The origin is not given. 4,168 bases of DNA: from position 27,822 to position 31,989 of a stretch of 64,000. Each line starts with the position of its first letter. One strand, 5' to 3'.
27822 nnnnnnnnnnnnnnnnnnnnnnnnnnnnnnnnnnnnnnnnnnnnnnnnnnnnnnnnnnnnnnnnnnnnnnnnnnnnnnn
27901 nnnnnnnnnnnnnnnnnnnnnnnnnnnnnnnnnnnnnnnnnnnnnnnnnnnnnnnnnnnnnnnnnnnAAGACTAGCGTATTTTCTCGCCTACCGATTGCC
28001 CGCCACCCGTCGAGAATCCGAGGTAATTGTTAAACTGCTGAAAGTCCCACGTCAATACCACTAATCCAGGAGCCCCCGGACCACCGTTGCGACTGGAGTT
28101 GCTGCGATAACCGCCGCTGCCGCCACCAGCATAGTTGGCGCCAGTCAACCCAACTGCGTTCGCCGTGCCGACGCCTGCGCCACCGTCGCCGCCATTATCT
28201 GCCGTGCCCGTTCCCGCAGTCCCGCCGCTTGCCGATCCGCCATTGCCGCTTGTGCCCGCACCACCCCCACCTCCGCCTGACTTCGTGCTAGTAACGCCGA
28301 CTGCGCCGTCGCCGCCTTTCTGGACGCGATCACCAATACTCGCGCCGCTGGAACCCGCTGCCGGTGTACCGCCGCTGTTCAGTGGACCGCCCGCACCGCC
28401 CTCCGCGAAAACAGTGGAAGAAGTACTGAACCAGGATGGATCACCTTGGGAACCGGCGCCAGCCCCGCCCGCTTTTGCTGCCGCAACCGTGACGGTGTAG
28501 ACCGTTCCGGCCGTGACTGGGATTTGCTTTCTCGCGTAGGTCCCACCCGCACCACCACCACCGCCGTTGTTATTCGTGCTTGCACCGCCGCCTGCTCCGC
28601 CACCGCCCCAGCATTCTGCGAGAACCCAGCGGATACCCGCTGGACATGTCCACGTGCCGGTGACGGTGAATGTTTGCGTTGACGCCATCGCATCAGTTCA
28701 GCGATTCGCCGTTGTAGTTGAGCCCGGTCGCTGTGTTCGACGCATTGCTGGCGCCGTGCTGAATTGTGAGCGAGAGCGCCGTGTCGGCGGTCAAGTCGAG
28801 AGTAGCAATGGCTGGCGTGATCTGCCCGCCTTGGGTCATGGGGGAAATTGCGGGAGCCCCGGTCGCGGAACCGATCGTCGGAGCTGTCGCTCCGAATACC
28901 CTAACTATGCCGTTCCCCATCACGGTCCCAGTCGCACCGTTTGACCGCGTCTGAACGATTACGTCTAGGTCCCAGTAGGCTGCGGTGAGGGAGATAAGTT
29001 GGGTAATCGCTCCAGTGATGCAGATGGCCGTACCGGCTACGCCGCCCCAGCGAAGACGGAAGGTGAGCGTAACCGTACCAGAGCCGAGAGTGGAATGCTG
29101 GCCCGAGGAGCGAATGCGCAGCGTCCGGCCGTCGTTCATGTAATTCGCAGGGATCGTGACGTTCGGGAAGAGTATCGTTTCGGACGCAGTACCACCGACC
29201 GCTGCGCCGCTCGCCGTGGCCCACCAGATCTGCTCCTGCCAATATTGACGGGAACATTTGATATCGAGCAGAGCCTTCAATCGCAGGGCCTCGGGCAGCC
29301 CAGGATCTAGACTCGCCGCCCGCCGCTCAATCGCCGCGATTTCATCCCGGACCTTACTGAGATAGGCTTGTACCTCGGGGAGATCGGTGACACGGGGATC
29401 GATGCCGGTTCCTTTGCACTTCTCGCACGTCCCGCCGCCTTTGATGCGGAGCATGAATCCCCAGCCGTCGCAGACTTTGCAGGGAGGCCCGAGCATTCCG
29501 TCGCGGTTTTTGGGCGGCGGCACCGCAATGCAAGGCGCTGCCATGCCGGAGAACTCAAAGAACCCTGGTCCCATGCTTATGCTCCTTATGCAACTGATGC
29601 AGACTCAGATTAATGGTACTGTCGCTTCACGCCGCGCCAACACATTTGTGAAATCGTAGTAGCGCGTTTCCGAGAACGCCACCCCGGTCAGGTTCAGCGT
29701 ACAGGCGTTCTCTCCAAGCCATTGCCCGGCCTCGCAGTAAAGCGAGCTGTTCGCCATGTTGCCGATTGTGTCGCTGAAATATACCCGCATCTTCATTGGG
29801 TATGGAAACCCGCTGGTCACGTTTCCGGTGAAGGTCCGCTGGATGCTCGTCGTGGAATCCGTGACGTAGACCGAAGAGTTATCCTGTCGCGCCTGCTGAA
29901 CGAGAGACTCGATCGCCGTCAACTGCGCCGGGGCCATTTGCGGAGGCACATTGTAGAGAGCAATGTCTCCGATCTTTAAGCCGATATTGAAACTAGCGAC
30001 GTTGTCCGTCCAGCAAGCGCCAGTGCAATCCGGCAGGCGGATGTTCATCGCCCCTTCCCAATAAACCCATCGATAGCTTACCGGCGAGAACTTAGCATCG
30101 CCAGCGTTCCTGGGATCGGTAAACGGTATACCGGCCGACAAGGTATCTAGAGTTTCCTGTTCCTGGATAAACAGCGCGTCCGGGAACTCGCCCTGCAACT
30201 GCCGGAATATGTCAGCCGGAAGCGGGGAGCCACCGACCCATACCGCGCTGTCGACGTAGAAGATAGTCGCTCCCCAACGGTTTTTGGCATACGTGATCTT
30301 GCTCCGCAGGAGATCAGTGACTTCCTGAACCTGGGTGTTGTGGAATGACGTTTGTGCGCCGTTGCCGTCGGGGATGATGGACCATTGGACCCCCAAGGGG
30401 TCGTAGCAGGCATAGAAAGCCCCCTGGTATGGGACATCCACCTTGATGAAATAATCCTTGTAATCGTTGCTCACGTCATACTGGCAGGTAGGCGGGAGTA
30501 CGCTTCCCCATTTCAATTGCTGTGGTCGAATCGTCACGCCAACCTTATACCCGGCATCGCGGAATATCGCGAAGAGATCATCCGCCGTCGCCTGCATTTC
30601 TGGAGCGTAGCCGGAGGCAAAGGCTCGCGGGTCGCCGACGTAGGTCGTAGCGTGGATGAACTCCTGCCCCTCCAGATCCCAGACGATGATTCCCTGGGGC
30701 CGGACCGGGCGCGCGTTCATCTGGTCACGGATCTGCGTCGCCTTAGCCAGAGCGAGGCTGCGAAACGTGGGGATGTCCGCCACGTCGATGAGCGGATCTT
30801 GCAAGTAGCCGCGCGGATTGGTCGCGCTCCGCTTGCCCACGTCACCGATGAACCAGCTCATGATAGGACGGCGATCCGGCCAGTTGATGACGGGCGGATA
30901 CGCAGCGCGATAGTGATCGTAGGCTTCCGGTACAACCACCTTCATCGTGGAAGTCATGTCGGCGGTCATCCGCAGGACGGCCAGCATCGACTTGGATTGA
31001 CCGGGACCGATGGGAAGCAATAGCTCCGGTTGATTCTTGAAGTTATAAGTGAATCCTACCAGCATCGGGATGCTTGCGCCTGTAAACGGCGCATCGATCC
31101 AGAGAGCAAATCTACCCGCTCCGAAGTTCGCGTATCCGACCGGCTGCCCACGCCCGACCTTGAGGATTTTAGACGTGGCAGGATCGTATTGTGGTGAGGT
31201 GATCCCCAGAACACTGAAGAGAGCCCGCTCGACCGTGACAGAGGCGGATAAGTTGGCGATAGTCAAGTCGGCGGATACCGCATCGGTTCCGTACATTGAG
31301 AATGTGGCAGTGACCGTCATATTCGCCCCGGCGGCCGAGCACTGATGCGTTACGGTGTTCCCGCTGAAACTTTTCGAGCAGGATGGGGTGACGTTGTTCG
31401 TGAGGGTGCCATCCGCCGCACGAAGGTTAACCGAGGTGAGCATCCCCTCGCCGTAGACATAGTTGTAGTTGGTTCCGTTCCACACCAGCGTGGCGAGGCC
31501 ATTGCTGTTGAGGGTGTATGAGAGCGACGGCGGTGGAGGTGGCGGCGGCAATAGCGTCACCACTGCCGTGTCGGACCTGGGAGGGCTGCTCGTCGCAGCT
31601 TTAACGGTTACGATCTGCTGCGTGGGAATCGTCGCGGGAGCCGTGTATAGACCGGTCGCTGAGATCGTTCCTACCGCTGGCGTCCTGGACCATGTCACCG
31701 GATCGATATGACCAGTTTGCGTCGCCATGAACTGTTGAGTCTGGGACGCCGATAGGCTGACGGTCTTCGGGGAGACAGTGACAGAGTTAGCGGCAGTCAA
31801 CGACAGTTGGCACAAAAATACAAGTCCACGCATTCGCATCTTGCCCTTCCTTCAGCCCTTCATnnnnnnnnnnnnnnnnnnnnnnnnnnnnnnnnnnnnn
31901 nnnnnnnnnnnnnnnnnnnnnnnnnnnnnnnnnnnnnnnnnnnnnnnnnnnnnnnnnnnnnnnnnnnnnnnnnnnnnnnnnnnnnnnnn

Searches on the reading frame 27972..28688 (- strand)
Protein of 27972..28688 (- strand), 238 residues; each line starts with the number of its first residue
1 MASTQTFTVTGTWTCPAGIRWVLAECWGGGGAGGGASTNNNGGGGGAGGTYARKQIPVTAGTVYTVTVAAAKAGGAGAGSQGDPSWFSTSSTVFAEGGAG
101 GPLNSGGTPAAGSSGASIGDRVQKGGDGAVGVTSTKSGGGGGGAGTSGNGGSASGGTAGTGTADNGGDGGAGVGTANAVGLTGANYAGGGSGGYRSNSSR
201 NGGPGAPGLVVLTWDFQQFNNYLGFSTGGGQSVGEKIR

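Call 7: search_protein_families(library=pfam, proteins=[window:27972-28688:-], max_evalue=0.01)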
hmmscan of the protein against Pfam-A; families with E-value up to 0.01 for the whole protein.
window:27972-28688:- (238 aa): 1 family
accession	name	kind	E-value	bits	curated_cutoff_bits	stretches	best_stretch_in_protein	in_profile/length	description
PF21722.4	Gly_rich_2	-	6.8e-16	59.4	24.3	1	10-214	5-225/226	Glycine-rich domain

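Call 8: search_protein_families(library=phrogs, proteins=[window:27972-28688:-], max_evalue=0.01)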
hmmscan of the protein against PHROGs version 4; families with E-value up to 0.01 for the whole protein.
window:27972-28688:- (238 aa): 4 families
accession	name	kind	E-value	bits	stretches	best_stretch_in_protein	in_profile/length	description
phrog_863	-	tail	6.5e-20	72.6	1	3-214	399-603/690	tail fiber assembly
phrog_4474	-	unknown function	1.2e-06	29.1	1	5-202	153-332/407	-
phrog_6202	-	tail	6.2e-06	26.6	1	3-171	446-614/636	tail fiber protein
phrog_2295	-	unknown function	0.00047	19.8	1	4-208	578-798/1183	-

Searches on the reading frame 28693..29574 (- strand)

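Call 7: search_protein_families(library=pfam, proteins=[window:28693-29574:-], max_evalue=0.01)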
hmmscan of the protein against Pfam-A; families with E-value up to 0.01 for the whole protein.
window:28693-29574:- (293 aa): 0 families

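Call 8: search_protein_families(library=phrogs, proteins=[window:28693-29574:-], max_evalue=0.01)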
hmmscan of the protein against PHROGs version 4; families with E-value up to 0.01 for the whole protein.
window:28693-29574:- (293 aa): 0 families

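Call 78: search_protein_families(library=pfam, proteins=[window:28693-29574:-], max_evalue=0.1)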
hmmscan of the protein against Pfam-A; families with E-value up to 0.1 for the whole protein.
window:28693-29574:- (293 aa): 3 families
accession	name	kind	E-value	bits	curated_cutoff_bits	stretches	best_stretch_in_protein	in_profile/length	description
PF00684.25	DnaJ_CXXCXGXG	-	0.013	16.2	32.7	1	32-63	1-31/65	DnaJ central domain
PF17302.8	DUF5351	-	0.015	16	27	1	32-57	1-27/29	Family of unknown function (DUF5351)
PF17383.7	kleA_kleC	-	0.024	15.4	25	1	60-103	7-49/76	Uncharacterized KorC regulated protein A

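Call 87: search_protein_families(library=ncbifam, proteins=[window:28693-29574:-], max_evalue=0.01)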
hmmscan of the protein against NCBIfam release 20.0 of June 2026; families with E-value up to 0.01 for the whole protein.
window:28693-29574:- (293 aa): 0 families

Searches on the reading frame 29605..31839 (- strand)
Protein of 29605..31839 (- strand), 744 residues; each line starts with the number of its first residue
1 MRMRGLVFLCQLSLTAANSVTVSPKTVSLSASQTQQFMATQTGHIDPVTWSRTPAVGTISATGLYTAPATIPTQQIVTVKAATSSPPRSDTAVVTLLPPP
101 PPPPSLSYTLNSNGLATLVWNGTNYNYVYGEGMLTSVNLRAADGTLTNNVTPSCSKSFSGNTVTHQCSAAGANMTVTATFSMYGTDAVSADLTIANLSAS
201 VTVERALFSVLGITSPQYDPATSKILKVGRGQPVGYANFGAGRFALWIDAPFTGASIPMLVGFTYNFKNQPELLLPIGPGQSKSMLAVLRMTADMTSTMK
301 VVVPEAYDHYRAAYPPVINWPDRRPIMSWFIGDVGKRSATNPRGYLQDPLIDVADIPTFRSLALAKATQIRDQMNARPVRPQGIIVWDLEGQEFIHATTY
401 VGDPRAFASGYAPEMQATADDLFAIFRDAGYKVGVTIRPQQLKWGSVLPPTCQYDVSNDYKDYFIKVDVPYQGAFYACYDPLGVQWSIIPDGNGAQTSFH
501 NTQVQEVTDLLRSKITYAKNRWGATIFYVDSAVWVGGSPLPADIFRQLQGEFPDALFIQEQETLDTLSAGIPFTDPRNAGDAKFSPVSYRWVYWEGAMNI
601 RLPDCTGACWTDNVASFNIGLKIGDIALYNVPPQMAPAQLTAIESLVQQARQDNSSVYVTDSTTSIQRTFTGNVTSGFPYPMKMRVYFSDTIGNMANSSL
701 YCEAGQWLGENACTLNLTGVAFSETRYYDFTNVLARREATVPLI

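Call 7: search_protein_families(library=pfam, proteins=[window:29605-31839:-], max_evalue=0.01)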
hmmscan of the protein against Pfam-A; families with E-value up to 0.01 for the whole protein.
window:29605-31839:- (744 aa): 0 families

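Call 8: search_protein_families(library=phrogs, proteins=[window:29605-31839:-], max_evalue=0.01)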
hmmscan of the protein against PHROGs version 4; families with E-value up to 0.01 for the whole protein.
window:29605-31839:- (744 aa): 0 families

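Call 71: find_related_loci(query=window:29605-31839:-, collection=genome_contigs, flank=10000)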
Query window:29605-31839:- (744 aa) in genome_contigs; peptide patterns used: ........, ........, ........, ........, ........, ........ (x = any residue, [..] = any of these).
57 stretches matched a pattern; 3 encode a relative of the query (tblastn E <= 1e-3); 3 distinct loci.
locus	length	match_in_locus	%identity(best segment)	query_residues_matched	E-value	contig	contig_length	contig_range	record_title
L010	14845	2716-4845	47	24-739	0e+0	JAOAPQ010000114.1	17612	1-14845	MAG: Bryobacterales bacterium isolate RYN_18 scaffold_110575, whole genome shotgun sequence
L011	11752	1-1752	64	159-743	0e+0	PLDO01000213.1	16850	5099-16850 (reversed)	MAG: Bryobacterales bacterium isolate palsa_241 73.20111000_P2D.25_contig_4964, whole genome shotgun sequence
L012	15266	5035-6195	46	1-99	4e-8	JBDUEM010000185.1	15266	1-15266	MAG: Bryobacteraceae bacterium isolate cluster4_bin.95 NODE_8397_length_15266_cov_8.049306, whole genome shotgun sequenc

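Call 87: search_protein_families(library=ncbifam, proteins=[window:29605-31839:-], max_evalue=0.01)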
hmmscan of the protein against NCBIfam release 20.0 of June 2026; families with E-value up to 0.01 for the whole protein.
window:29605-31839:- (744 aa): 0 families
